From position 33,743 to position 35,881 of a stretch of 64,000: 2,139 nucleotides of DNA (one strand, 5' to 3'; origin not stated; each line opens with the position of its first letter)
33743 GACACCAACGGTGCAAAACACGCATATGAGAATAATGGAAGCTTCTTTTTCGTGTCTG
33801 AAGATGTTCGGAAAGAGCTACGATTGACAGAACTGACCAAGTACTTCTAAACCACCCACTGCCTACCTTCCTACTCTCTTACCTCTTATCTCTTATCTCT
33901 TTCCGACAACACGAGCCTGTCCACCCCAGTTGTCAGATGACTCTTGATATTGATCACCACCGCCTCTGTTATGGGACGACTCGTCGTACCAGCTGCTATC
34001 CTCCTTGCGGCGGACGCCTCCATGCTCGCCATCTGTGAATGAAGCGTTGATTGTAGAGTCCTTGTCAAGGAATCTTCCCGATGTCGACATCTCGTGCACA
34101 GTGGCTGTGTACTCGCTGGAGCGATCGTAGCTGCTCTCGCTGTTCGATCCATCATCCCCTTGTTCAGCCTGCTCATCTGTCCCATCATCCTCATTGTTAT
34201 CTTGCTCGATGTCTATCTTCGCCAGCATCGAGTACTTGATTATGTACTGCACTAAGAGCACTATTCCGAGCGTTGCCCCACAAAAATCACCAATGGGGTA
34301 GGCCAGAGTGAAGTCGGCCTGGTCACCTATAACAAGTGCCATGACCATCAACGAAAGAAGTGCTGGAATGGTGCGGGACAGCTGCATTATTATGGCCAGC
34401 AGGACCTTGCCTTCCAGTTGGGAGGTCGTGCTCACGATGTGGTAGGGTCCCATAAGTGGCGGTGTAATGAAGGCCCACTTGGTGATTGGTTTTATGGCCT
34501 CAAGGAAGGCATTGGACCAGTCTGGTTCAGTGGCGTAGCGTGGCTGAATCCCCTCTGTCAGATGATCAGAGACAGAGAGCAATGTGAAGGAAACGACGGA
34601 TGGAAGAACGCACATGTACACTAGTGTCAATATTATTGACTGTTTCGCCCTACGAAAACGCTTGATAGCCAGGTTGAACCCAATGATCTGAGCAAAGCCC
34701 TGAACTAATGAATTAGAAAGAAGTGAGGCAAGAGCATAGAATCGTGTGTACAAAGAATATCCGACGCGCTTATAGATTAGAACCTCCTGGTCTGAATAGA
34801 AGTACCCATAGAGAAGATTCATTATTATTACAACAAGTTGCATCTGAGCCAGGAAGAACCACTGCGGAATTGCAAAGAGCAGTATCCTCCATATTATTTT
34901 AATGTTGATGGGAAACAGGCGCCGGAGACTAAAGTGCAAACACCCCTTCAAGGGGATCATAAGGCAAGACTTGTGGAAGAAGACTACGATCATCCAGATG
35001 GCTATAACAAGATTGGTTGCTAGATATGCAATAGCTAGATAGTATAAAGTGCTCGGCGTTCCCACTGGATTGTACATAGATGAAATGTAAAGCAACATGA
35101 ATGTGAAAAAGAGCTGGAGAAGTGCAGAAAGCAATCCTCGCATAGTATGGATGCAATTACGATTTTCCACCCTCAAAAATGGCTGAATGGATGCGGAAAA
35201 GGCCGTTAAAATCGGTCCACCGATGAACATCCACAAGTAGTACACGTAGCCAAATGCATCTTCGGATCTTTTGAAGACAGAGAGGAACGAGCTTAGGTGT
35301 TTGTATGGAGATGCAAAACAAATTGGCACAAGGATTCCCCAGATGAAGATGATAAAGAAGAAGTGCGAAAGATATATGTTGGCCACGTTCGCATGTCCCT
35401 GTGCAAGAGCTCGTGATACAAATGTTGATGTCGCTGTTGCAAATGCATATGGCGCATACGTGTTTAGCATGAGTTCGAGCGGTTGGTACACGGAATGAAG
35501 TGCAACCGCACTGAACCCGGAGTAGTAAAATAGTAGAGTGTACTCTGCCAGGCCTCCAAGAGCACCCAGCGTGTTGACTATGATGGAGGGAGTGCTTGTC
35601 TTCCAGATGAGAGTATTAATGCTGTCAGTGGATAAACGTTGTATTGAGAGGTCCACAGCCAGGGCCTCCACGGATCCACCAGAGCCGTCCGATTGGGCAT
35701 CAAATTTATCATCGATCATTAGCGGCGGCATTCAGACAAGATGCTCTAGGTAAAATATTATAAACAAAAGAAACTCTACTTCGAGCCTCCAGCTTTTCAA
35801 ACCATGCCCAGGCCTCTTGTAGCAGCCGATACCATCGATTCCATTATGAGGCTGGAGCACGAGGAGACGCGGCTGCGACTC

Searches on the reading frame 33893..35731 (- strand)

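Call 48: search_protein_families(library=pfam, max_evalue=0.001, proteins=[window:33893-35731:-])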
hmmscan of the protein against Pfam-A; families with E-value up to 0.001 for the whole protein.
window:33893-35731:- (612 aa): 1 family
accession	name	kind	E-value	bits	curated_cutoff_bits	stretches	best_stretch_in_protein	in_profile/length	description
PF01554.23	MatE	-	0.0002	21.5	24.9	0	324-454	30-152/161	MatE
